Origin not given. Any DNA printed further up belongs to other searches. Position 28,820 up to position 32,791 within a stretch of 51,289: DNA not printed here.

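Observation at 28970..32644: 1224-aa single-chain fusion of GltD/NfnB/SudA-like and PyrK/NfnA/SudB-like modules behind an unassigned N-terminal domain of about 300 aa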

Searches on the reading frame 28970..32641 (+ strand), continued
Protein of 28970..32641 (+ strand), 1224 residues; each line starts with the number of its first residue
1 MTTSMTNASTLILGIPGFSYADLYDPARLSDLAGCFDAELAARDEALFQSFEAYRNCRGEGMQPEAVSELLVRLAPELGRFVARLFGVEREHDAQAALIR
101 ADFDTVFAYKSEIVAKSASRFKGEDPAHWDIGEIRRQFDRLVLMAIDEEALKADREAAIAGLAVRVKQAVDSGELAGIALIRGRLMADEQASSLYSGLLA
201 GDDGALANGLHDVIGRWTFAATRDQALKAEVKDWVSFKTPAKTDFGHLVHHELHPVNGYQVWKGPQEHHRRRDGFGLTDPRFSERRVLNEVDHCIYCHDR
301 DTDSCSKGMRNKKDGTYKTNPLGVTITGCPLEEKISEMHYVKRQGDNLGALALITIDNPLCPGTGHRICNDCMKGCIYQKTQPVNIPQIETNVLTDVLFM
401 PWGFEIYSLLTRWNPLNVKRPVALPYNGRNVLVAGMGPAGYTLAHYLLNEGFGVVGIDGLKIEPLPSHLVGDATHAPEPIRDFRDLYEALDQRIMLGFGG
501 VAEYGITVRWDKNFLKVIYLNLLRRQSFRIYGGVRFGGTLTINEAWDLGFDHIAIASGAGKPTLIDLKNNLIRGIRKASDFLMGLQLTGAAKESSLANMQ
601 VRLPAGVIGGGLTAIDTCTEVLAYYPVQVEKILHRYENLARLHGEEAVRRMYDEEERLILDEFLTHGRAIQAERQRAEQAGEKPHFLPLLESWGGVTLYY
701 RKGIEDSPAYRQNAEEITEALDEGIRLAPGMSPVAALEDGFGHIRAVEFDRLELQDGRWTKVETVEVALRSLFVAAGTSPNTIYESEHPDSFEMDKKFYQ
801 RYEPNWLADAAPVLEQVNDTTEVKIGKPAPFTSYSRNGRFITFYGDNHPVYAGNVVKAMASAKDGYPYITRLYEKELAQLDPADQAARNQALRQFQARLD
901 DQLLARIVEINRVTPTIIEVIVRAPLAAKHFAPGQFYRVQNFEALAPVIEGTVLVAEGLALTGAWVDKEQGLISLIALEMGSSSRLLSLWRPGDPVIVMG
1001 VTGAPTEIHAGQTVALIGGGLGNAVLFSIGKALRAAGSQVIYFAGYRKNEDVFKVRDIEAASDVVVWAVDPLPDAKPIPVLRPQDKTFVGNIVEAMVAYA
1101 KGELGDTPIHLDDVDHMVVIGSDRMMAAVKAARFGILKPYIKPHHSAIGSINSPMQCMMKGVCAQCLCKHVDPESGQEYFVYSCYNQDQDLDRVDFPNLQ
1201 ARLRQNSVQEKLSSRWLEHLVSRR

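Call 34: list_cluster_members(proteins=[P0086, P0186, P0192, P0199, P0242, P0253, P0265, P0274, P0276, P0308])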
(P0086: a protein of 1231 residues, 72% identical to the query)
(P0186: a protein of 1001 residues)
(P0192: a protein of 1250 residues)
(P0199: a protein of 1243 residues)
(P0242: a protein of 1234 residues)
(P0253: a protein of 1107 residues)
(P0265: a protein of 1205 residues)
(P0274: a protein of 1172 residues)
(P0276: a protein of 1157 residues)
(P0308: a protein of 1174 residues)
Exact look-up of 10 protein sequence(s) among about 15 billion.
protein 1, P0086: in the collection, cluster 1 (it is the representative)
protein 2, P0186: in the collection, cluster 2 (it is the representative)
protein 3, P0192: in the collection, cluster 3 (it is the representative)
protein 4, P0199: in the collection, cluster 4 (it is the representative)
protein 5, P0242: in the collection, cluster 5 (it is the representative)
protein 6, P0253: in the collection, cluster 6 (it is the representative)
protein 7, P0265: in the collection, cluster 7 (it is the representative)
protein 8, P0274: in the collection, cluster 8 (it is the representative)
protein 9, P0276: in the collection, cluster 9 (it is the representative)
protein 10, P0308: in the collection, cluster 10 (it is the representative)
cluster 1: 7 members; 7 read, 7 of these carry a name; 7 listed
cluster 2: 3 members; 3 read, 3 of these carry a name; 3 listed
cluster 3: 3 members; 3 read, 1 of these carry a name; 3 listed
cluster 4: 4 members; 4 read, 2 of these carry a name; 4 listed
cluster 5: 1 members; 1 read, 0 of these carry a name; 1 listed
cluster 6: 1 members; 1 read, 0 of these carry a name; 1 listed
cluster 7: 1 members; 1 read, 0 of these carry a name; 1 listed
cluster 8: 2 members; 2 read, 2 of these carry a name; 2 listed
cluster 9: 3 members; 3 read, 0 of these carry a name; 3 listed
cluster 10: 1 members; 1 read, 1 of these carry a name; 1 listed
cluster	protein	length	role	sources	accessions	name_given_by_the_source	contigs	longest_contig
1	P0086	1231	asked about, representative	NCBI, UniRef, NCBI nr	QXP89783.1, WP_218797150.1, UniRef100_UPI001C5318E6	FAD-dependent oxidoreductase [Methylococcus capsulatus] | FAD-dependent oxidoreductase n=1 Tax=Methylococcus capsulatus TaxID=414 ...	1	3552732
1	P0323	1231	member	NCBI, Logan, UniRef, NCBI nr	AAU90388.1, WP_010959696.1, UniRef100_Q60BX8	conserved hypothetical protein [Methylococcus capsulatus str. Bath] | Uncharacterized protein n=1 Tax=Methylococcus capsulatus (strain ATCC 33009 / NCIMB 11132 ... | FAD-dependent oxidoreductase [Methylococcus capsulatus]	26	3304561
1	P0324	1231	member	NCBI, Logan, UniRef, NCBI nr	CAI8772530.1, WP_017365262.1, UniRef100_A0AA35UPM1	FAD-dependent oxidoreductase [Methylococcus capsulatus] | Pyr_redox_2 domain-containing protein n=1 Tax=Methylococcus capsulatus TaxID=414 ...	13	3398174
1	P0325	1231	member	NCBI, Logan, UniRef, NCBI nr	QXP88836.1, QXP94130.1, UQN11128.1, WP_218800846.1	FAD-dependent oxidoreductase [Methylococcus capsulatus] | FAD-dependent oxidoreductase n=1 Tax=Methylococcus capsulatus TaxID=414 ...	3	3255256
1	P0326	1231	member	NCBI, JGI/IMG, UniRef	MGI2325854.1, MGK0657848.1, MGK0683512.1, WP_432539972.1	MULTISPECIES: pyridine nucleotide-disulfide oxidoreductase [unclassified Methylococcus] | NADPH-dependent glutamate synthase beta subunit-like oxidoreductase/NAD(P)H-flavin ... | pyridine nucleotide-disulfide oxidoreductase n=1 Tax=unclassified Methylococcus ...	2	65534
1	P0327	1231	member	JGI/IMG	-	NADPH-dependent glutamate synthase beta subunit-like oxidoreductase/NAD(P)H-flavin ...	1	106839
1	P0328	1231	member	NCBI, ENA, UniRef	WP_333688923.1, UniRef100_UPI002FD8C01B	pyridine nucleotide-disulfide oxidoreductase [Methylococcus capsulatus] | pyridine nucleotide-disulfide oxidoreductase n=1 Tax=Methylococcus capsulatus TaxID=414 ...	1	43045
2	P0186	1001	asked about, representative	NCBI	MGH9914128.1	MAG: FAD-dependent oxidoreductase, partial [Pyrinomonadaceae bacterium]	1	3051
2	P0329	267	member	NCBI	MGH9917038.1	MAG: pyridine nucleotide-disulfide oxidoreductase, partial [Pyrinomonadaceae bacterium]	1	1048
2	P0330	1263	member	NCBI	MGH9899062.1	MAG: FAD-dependent oxidoreductase [Pyrinomonadaceae bacterium]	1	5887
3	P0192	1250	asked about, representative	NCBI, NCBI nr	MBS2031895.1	MAG: FAD-dependent oxidoreductase [Deltaproteobacteria bacterium] | FAD-dependent oxidoreductase [Deltaproteobacteria bacterium]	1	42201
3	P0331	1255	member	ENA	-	-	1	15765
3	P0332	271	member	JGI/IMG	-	-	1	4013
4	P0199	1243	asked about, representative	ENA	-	-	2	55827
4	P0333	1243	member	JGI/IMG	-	NADPH-dependent glutamate synthase beta subunit-like oxidoreductase/NAD(P)H-flavin ...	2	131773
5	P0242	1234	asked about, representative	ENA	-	-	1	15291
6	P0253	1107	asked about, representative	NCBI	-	-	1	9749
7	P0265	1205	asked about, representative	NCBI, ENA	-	-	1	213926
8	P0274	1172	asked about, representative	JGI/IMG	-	NADPH-dependent glutamate synthase beta subunit-like oxidoreductase/NAD(P)H-flavin ...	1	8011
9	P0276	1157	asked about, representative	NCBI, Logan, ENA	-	-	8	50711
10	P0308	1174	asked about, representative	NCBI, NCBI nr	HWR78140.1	MAG TPA: FAD-dependent oxidoreductase [Thiobacillus sp.] | FAD-dependent oxidoreductase [Thiobacillus sp.]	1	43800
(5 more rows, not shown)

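Call 67: predict_structure(alignment_id=A3)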
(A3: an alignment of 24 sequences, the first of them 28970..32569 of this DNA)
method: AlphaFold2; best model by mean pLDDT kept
length: 1200 residues; sequences in the alignment: 24
mean_pLDDT: 83.9   pTM: 0.84
mean pLDDT of the five models: 83.9, 83.0, 81.9, 80.9, 78.0
residues with pLDDT >= 90: 552; 70-90: 467; 50-70: 142; < 50: 39
segments of 3 or more residues with pLDDT < 50: 273-279, 501-509, 778-783, 1154-1164
pLDDT, mean of each block of 10 residues (from residue 1): 52 87 93 96 96 92 86 96 95 94 94 91 89 94 93 94 94 89 92 91 93 95 92 89 79 89 82 47 84 72 66 78 76 84 93 88 62 59 75 88 95 94 95 87 94 91 86 87 81 59 47 79 93 81 92 77 55 70 66 66 88 79 86 89 92 88 95 92 87 92 80 77 90 88 89 89 93 68 58 73 74 74 60 78 76 75 88 90 93 95 94 90 92 86 84 79 89 90 85 89 83 94 90 94 92 90 94 87 93 95 91 94 90 93 90 52 56 74 74 78
secondary structure, 60 per line:
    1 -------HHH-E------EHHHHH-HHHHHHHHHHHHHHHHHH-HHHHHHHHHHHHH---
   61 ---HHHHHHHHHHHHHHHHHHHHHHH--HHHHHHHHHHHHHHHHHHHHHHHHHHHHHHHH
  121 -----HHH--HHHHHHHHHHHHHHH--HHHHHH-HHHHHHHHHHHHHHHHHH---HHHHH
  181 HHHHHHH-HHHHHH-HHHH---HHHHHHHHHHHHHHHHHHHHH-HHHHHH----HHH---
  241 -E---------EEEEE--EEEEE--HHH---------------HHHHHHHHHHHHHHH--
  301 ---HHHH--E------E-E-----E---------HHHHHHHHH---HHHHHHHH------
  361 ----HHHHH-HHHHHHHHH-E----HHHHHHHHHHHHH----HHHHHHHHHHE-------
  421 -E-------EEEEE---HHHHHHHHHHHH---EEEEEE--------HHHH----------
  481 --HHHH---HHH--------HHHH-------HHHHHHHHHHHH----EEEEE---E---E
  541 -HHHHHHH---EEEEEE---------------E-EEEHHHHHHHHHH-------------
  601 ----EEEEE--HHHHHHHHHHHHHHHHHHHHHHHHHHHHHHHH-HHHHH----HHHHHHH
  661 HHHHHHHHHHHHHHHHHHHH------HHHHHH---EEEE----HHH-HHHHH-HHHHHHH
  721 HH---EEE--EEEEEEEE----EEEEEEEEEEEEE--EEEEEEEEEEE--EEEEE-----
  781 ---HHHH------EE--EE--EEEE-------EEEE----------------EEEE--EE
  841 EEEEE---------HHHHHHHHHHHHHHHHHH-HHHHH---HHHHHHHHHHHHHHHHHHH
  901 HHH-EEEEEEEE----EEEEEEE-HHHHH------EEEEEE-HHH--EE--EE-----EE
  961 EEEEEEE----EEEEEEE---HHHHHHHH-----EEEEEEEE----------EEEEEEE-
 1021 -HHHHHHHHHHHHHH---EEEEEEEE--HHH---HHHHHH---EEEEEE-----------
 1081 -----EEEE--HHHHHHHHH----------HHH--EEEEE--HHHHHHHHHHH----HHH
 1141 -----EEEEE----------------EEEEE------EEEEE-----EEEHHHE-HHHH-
elements in order (helices of 4 or more, strands of 3 or more residues): H20-24 H26-43 H45-57 H64-86 H89-120 H131-145 H148-153 H155-172 H176-187 H189-194 H196-199 H203-223 H225-230 E252-256 E259-263 H284-298 H304-307 H335-343 H347-354 H365-369 H371-379 H386-398 H403-412 E430-434 H438-449 E453-458 H467-470 H483-486 H501-504 H512-523 E528-532 H542-548 E552-557 E575-577 H578-587 E605-609 H612-643 H645-649 H654-680 H687-692 E696-699 H708-712 H714-722 E726-728 E731-738 E743-755 E758-768 E771-775 H784-787 E802-805 E813-816 E833-836 E839-845 H855-872 H874-878 H882-903 E905-912 E917-923 H925-929 E936-941 E959-967 E972-978 H982-989 E995-1002 E1013-1019 H1022-1035 E1039-1046 H1055-1060 E1064-1069 E1086-1089 H1092-1100 E1116-1120 H1123-1133 E1146-1150 E1167-1171 E1178-1182 E1188-1190 H1196-1199

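Call 70: fold_search(model_id=the predicted structure, library=pdb)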
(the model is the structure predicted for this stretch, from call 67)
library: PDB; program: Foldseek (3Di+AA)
matches with E <= 10: 1422; with E <= 0.001: 325
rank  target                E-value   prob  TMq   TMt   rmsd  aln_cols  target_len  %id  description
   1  5vj7_A                3.5e-17  1.00  0.33  0.80   4.7       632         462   20  Ferredoxin NADP Oxidoreductase (Xfn) (released 2017-07-19)
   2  5jca_S                9.6e-17  1.00  0.20  0.79   3.4       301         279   26  NADP(H) bound NADH-dependent Ferredoxin:NADP Oxidoreductase (NfnI) from Pyrococcus furiosus (released 2017-04-12)
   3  5jfc_L                1.4e-16  1.00  0.32  0.78   5.4       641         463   19  NADH-dependent Ferredoxin:NADP Oxidoreductase (NfnI) from Pyrococcus furiosus (released 2017-04-12)
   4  5jca_L                8.0e-16  1.00  0.33  0.79   4.5       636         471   19  NADP(H) bound NADH-dependent Ferredoxin:NADP Oxidoreductase (NfnI) from Pyrococcus furiosus (released 2017-04-12)
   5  8f6n_C                3.2e-15  1.00  0.32  0.37  29.1      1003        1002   15  Dihydropyrimidine Dehydrogenase (DPD) C671S Mutant Soaked with Thymine Quasi-Anaerobically (released 2023-02-01)
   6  4ylf_B                3.9e-15  1.00  0.32  0.77   5.8       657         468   18  Insights into flavin-based electron bifurcation via the NADH-dependent reduced ferredoxin-NADP oxidoreductase structur (released 2015-07-08)
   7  9bov_A                4.3e-15  1.00  0.27  0.28  32.8      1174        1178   13  Structure of electron bifurcating Nfn-ABC complexed with NAD from Caldicellulosiruptor saccharolyticus (released 2025-03-05)
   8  8oh5_C                5.5e-14  1.00  0.29  0.29  15.1       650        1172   18  Cryo-EM structure of the electron bifurcating transhydrogenase StnABC complex from Sporomusa Ovata (state 2) (released 2023-09-13)
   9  4ylf_A                8.9e-14  1.00  0.19  0.75   4.3       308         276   24  Insights into flavin-based electron bifurcation via the NADH-dependent reduced ferredoxin-NADP oxidoreductase structur (released 2015-07-08)
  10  9n5u_A                1.5e-13  1.00  0.28  0.35  30.3      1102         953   12  Structure of the Thermococcus sibiricus NfnABC complex (released 2025-05-07)
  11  9n5v_A                2.1e-13  1.00  0.29  0.36  12.3       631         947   14  Structure of the NAD(H)-bound Thermococcus sibiricus NfnABC complex (released 2025-05-07)
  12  5vj7_B                3.1e-12  1.00  0.19  0.71   6.2       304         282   21  Ferredoxin NADP Oxidoreductase (Xfn) (released 2017-07-19)
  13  6s6s_E                3.8e-12  1.00  0.31  0.73   5.2       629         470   15  Structure of Azospirillum brasilense Glutamate Synthase in a4b4 oligomeric state. (released 2019-09-11)
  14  4ylf_C                4.1e-12  1.00  0.18  0.78   3.9       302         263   22  Insights into flavin-based electron bifurcation via the NADH-dependent reduced ferredoxin-NADP oxidoreductase structur (released 2015-07-08)
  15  4yry_C                4.1e-12  1.00  0.18  0.77   5.1       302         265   24  Insights into flavin-based electron bifurcation via the NADH-dependent reduced ferredoxin-NADP oxidoreductase structur (released 2015-07-08)
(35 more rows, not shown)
